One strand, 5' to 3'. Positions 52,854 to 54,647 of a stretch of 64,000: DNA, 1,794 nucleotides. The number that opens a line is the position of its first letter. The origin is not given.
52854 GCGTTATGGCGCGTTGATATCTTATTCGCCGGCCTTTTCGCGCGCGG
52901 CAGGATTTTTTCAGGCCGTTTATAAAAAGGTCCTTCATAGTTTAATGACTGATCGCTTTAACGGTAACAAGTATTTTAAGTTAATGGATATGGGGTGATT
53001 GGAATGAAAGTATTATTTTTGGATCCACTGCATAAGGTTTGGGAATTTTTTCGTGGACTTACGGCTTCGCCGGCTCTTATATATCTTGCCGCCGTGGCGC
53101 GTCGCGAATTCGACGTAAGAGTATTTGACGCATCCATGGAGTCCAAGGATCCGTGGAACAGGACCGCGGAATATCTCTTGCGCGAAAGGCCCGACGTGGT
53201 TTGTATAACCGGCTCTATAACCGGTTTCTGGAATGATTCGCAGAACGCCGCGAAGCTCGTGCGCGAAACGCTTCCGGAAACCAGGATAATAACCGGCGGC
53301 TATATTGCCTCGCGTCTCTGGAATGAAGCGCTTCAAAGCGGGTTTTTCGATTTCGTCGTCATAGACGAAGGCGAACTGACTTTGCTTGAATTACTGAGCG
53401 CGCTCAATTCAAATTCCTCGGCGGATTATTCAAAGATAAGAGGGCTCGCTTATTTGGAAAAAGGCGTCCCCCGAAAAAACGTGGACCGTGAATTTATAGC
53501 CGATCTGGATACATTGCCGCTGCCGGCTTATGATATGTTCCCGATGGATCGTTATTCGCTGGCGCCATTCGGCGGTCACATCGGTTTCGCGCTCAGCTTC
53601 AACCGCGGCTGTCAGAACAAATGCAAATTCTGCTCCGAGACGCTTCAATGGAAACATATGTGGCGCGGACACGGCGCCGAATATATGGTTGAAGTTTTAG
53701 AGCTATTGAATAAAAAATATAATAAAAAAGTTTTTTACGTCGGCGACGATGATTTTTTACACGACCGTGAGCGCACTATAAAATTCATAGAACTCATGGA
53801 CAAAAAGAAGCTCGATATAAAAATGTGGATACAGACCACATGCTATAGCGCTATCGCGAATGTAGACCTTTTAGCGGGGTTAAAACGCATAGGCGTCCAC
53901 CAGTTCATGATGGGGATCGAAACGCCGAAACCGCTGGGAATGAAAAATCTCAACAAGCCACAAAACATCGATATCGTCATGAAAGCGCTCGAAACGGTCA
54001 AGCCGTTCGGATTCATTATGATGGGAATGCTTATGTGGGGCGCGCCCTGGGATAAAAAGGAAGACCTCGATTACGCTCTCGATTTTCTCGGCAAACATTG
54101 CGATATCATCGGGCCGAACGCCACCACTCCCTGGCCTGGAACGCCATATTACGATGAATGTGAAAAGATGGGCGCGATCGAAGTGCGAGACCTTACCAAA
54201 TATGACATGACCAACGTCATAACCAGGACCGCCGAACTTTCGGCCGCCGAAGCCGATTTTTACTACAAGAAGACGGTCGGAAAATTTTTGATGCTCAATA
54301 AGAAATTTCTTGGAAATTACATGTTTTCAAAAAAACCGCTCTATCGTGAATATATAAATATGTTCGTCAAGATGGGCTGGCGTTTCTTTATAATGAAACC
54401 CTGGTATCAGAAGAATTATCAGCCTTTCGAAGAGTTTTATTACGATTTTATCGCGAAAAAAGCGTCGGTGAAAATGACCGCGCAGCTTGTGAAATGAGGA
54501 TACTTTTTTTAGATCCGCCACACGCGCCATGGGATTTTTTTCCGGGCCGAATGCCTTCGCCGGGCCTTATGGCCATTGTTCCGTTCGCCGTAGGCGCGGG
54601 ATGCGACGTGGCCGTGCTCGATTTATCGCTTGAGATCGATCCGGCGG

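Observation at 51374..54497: Recent intra-array duplication: paralogs 3 and 4 keep near-identical DNA stretches and are separated by the only sizeable gap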

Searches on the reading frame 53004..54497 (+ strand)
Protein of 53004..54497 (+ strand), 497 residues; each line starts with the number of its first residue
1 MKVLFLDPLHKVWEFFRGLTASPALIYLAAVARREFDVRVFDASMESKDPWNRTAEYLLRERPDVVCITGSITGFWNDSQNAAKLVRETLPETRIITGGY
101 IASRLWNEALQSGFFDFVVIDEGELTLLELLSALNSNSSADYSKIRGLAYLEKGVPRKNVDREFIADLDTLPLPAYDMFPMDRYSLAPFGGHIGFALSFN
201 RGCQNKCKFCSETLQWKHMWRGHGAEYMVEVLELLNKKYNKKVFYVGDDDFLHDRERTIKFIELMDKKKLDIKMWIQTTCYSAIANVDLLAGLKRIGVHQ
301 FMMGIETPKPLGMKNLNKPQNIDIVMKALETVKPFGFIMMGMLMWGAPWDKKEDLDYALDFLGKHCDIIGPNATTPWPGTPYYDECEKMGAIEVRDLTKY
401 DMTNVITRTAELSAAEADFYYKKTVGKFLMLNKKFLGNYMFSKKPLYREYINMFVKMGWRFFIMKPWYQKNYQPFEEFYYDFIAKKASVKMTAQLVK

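Call 9: search_protein_families(library=pfam, proteins=[window:53004-54497:+], max_evalue=0.01)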
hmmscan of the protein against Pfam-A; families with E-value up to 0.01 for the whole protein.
window:53004-54497:+ (497 aa): 3 families
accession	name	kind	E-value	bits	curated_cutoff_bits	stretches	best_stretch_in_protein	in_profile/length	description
PF04055.27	Radical_SAM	-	6.1e-13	49.7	29.5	1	198-361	2-165/166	Radical SAM superfamily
PF02310.24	B12-binding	-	1.5e-11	44.6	32.1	1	24-130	16-120/121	B12 binding domain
PF13353.11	Fer4_12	-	0.0011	19.8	22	1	198-279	10-91/137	4Fe-4S single cluster domain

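Call 10: search_protein_families(library=ncbifam, proteins=[window:53004-54497:+], max_evalue=0.01)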
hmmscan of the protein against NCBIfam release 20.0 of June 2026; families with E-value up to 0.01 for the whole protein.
window:53004-54497:+ (497 aa): 20 families
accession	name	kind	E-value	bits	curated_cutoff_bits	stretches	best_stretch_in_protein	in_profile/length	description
TIGR02026.1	BchE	equivalog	3.4e-49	168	481.35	1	37-456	39-457/497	magnesium-protoporphyrin IX monomethyl ester anaerobic oxidative cyclase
NF050148.1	rSAM_ApyD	equivalog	6.6e-34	117.3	750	1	25-385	28-392/645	RiPP biosynthesis radical SAM protein ApyD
TIGR04367.1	HpnR_B12_rSAM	equivalog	1.7e-29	102.7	650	1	29-461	30-447/490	hopanoid C-3 methylase HpnR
TIGR03471.1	HpnJ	equivalog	1.2e-27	97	577.6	1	62-399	68-400/472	hopanoid biosynthesis associated radical SAM protein HpnJ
NF038361.1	rSAM_Sden_1168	equivalog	6.6e-23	81.1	575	1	53-415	131-502/560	Sden_1168 family B12-binding radical SAM P-methyltransferase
TIGR03975.1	rSAM_ocin_1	subfamily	3.6e-21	75.3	281.85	1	53-425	119-490/606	RiPP maturation radical SAM C-methyltransferase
NF040542.1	rSAM_RCCLKC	equivalog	2e-15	56.9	450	1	77-363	63-348/423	arsinothricin biosynthesis radical SAM protein ArsL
NF033712.0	B12_rSAM_KedN5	subfamily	6.2e-15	54.4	700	1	33-409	34-413/624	KedN5 family methylcobalamin-dependent radical SAM C-methyltransferase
TIGR04072.2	rSAM_ladder_B12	equivalog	9.4e-15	54.2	360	1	33-360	30-344/443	lipid biosynthesis B12-binding/radical SAM protein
TIGR04013.1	B12_SAM_MJ_1487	hypoth_equivalog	4.3e-14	52.2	251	1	71-251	50-208/382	TIGR04013 family B12-binding domain/radical SAM domain-containing protein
TIGR04190.1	B12_SAM_Ta0216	equivalog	2.5e-11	42.9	500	1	81-305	98-331/554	TIGR04190 family B12-binding domain/radical SAM domain protein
NF040546.1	rSAM_CUAEP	equivalog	1.4e-10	40.5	500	1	65-364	50-340/468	CUAEP/CCAEP-tail radical SAM (seleno)protein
TIGR04479.1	bcpD_PhpK_rSAM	subfamily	5.9e-10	38.1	600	1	53-363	101-407/504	PhpK family radical SAM P-methyltransferase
NF033070.1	rSAM_AprD4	equivalog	1.5e-09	37.3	500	1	163-416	165-419/456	AprD4 family radical SAM diol-dehydratase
TIGR04014.1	B12_SAM_MJ_0865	equivalog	5.3e-08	32.1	360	1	109-389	84-361/434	methyl-coenzyme M reductase glutamine C-methyltransferase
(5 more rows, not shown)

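Call 29: find_related_loci(query=A2, collection=genome_contigs, flank=8000)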
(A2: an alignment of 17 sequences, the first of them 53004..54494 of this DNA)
Query A2 (497 aa) in genome_contigs; peptide patterns used: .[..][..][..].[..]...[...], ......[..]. (x = any residue, [..] = any of these).
600 stretches matched a pattern (row limit reached: there are more); 512 encode a relative of the query (tblastn E <= 1e-3); the best 80 are kept; 80 distinct loci.
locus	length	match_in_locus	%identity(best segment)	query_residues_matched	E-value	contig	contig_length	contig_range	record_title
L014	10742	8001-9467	61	1-490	0e+0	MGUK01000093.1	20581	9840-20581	MAG: Elusimicrobia bacterium GWF2_62_30 gwf2_scaffold_8693, whole genome shotgun sequence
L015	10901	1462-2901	39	1-478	1e-108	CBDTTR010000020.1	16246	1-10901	MAG TPA_asm: uncultured bacterium isolate SRR7614714_binner13_Refined_37 genome assembly, contig: ERZ23877832.1334, whol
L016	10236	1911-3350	40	1-478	1e-115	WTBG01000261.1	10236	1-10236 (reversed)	MAG: Deltaproteobacteria bacterium isolate GLR311 c_000000845841, whole genome shotgun sequence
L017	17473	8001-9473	33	1-478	1e-72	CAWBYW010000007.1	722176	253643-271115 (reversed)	MAG: uncultured delta proteobacterium isolate MFD04492.bin.2.9 genome assembly, contig: contig_30174, whole genome shotg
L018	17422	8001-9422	29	1-473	1e-69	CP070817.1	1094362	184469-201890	MAG: Deltaproteobacteria bacterium isolate bin116 chromosome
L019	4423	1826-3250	30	1-476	4e-69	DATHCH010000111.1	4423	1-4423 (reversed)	MAG TPA_asm: Thermodesulfobacteriota bacterium isolate SMAG_U12362 k141_2268021, whole genome shotgun sequence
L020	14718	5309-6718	29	1-471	1e-68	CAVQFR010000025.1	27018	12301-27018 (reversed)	MAG: uncultured delta proteobacterium isolate MFD05942.bin.3.282 genome assembly, contig: contig_46144, whole genome sho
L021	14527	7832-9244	29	1-472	2e-68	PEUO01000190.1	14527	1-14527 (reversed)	MAG: Deltaproteobacteria bacterium CG03_land_8_20_14_0_80_45_14 CG03_land_8_20_14_0.80_scaffold_2638_c, whole genome sho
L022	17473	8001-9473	30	1-478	8e-68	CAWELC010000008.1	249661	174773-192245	MAG: uncultured delta proteobacterium isolate MFD05674.bin.2.3 genome assembly, contig: contig_54774, whole genome shotg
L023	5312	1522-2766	32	1-417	3e-57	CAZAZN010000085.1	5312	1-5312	MAG TPA_asm: uncultured Thermofilaceae archaeon isolate SRP141559_co1_235 genome assembly, contig: NODE_9929_length_5312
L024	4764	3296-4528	28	3-416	2e-46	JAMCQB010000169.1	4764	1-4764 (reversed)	MAG: Nitrospirae bacterium isolate FK_Sedi_A_Bin.59 NODE_51465_length_4764_cov_5.08648, whole genome shotgun sequence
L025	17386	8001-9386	28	2-458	2e-45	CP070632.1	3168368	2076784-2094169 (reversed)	MAG: Nitrospiraceae bacterium isolate bin97 chromosome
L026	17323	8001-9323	30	1-423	8e-46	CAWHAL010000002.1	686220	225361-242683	MAG: uncultured Planctomycetota bacterium isolate MFD04408.bin.1.172 genome assembly, contig: contig_25073, whole genome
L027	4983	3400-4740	27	1-452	8e-46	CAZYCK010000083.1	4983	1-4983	MAG TPA_asm: uncultured Thermoplasmatales archaeon isolate binchicken_co164_186 genome assembly, contig: NODE_9129_lengt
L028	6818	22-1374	30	24-462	4e-45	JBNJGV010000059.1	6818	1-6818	MAG: Nanobdellota archaeon isolate Y22_30dBSe2.bin.106 NODE_8331_length_6818_cov_33.838666, whole genome shotgun sequenc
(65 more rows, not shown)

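Call 67: find_related_loci(query=window:53004-54494:+, collection=metagenome_contigs, flank=7000)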
Query window:53004-54494:+ (497 aa) in metagenome_contigs; peptide patterns used: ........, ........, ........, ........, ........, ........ (x = any residue, [..] = any of these).
270 stretches matched a pattern; 7 encode a relative of the query (tblastn E <= 1e-3); 7 distinct loci.
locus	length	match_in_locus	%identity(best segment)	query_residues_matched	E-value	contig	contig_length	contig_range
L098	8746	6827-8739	100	1-497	0e+0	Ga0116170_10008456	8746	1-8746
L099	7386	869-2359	84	1-497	0e+0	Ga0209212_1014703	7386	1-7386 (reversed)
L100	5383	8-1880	70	1-491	0e+0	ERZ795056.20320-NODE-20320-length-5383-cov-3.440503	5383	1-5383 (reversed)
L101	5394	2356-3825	70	1-491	0e+0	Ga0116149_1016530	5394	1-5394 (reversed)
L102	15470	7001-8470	68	1-491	0e+0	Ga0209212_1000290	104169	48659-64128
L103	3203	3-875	73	201-491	1e-156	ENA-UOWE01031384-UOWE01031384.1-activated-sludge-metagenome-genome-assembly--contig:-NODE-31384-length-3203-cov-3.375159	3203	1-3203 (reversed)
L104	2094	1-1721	38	1-497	6e-107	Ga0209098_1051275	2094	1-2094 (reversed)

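Call 71: search_protein_families(library=pfam, proteins=[L099:75-647:+, L099:2553-3668:+, L099:3943-4581:-, L099:4926-5348:+, L099:5236-6375:+, L099:6770-7090:-, L099:30-404:-], max_evalue=0.001)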
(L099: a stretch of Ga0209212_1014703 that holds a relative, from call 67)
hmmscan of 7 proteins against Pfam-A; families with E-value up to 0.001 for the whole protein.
L099:75-647:+ (190 aa): 1 family
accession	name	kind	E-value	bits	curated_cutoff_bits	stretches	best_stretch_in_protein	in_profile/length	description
PF13751.12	DDE_Tnp_1_6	-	3.5e-21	76.2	25.1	1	39-156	2-125/125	Transposase DDE domain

L099:2553-3668:+ (371 aa): 3 families
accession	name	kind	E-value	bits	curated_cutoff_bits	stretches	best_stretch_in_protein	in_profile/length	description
PF00155.27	Aminotran_1_2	-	5.1e-59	200.7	19.7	1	35-358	2-351/361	Aminotransferase class I and II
PF00266.25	Aminotran_5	-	7.8e-05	22.2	21.5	1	77-196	51-176/371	Aminotransferase class-V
PF04864.19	Alliinase_C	-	0.00078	18.9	22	0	91-249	71-213/363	Allinase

L099:3943-4581:- (212 aa): 1 family
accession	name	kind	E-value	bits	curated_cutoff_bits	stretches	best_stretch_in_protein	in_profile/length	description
PF00440.29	TetR_N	-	6.8e-14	51.8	24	1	29-73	3-47/47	Bacterial regulatory proteins, tetR family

L099:4926-5348:+ (140 aa): 0 families

L099:5236-6375:+ (379 aa): 3 families
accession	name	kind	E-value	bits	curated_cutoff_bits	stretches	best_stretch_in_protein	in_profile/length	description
PF16576.10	HlyD_D23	-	1e-18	67.9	30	1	131-339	15-214/214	Barrel-sandwich domain of CusB or HlyD membrane-fusion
PF13437.12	HlyD_3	-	4.7e-07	31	22.2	1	232-336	2-106/106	HlyD family secretion protein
PF13533.13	Biotin_lipoyl_2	-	5.3e-06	26.6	29.8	1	144-167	9-32/32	Biotin-lipoyl like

L099:6770-7090:- (106 aa): 0 families

L099:30-404:- (124 aa): 0 families
